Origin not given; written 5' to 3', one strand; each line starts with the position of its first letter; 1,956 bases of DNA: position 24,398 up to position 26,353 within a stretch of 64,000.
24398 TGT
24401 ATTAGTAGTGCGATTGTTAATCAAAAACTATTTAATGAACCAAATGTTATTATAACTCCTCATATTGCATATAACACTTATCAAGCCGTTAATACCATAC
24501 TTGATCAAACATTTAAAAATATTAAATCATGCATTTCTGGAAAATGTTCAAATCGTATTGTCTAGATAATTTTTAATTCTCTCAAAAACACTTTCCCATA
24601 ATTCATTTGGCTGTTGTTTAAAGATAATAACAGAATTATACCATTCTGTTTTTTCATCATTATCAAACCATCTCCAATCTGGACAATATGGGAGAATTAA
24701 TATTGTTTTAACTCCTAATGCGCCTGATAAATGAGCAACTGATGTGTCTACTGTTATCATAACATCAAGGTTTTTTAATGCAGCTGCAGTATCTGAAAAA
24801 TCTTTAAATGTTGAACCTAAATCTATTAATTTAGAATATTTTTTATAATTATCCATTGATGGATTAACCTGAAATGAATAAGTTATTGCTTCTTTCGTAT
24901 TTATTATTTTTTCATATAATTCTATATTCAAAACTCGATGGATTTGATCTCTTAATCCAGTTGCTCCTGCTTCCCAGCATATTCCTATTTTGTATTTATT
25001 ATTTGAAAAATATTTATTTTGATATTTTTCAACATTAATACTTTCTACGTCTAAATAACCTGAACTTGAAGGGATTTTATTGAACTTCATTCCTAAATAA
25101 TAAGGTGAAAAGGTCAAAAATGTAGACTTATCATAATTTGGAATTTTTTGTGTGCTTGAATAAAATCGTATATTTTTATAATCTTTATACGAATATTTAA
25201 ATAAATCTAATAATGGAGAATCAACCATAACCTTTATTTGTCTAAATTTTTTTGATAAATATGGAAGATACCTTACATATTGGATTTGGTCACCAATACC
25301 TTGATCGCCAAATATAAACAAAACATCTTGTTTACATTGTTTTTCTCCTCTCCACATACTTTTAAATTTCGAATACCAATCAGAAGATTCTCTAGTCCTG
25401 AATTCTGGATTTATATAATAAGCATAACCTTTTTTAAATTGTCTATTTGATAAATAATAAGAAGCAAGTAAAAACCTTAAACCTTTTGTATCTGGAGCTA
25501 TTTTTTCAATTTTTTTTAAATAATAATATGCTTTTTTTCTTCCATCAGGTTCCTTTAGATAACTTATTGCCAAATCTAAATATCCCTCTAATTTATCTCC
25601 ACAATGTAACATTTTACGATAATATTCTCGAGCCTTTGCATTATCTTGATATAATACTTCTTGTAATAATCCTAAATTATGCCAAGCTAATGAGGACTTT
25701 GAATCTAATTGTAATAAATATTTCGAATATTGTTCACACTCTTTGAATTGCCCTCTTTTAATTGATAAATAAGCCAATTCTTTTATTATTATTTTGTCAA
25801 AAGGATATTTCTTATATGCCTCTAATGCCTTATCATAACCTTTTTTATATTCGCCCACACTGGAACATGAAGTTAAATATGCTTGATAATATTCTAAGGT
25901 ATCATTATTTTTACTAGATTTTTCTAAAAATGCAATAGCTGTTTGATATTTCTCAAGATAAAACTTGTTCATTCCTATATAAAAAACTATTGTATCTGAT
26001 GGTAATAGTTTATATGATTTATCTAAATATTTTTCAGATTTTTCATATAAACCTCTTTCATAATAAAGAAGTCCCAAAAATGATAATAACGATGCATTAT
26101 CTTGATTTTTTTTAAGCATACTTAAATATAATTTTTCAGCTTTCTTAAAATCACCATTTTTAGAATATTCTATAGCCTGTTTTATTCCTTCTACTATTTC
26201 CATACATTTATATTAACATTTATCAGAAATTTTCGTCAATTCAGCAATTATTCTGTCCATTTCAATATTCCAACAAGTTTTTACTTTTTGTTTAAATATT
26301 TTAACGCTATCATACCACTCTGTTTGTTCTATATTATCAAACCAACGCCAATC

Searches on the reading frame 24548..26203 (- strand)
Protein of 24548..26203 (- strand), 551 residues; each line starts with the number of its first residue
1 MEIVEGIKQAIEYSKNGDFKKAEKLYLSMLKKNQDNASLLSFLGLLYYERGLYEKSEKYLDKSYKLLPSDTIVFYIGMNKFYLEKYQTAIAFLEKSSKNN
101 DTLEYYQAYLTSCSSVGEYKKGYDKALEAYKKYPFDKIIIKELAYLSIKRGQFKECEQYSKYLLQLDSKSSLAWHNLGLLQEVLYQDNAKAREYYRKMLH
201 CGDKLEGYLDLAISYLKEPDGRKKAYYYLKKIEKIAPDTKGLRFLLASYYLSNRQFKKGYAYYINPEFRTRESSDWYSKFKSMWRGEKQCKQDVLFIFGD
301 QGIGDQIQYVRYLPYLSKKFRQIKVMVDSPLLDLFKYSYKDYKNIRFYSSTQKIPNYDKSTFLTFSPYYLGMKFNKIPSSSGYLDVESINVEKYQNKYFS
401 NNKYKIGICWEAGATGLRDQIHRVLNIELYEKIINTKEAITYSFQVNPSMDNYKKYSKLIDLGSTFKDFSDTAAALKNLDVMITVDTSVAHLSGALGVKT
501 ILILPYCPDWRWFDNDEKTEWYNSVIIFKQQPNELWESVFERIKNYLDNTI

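Call 55: find_encoding_contigs(protein=window:24548-26203:-, flank=10000, max_places=1)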
Protein window:24548-26203:- (551 aa): 9 contigs read that carry it; 1 place shown.
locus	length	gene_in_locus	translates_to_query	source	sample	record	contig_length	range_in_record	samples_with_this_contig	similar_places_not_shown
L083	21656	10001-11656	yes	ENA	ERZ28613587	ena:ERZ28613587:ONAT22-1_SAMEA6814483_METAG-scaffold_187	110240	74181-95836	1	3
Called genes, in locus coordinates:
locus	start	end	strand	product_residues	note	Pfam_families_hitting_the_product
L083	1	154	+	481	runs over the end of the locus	PF16819:DUF5074 (faint)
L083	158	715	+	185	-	PF01596:Methyltransf_3, PF13578:Methyltransf_24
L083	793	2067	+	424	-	PF01773:Nucleos_tra2_N, PF07670:Gate, PF07662:Nucleos_tra2_C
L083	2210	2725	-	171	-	-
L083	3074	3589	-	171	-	-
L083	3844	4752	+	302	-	PF02445:NadA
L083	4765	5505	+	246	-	PF08032:SpoU_sub_bind, PF00588:SpoU_methylase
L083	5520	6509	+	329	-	PF00140:Sigma70_r1_2, PF04542:Sigma70_r2, PF04539:Sigma70_r3, PF04545:Sigma70_r4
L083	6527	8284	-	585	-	PF00515:TPR_1, PF07719:TPR_2 (weak), PF13424:TPR_12, PF23914:TPR_CcmH_CycH, PF00515:TPR_1, PF13414:TPR_11, PF13431:TPR_17, PF14559:TPR_19, +29 more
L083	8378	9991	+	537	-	PF00515:TPR_1 (faint), PF07719:TPR_2 (faint), PF13181:TPR_8 (faint), PF13414:TPR_11 (faint), PF13424:TPR_12 (faint), PF13428:TPR_14 (faint), PF13432:TPR_16 (faint), PF14559:TPR_19 (faint), +4 more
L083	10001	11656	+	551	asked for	PF13428:TPR_14 (faint), PF13432:TPR_16 (weak), PF14559:TPR_19 (faint), PF23914:TPR_CcmH_CycH (faint)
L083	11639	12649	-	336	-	PF00389:2-Hacid_dh, PF02826:2-Hacid_dh_C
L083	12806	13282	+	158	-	PF00011:HSP20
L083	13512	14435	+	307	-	-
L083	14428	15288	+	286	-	-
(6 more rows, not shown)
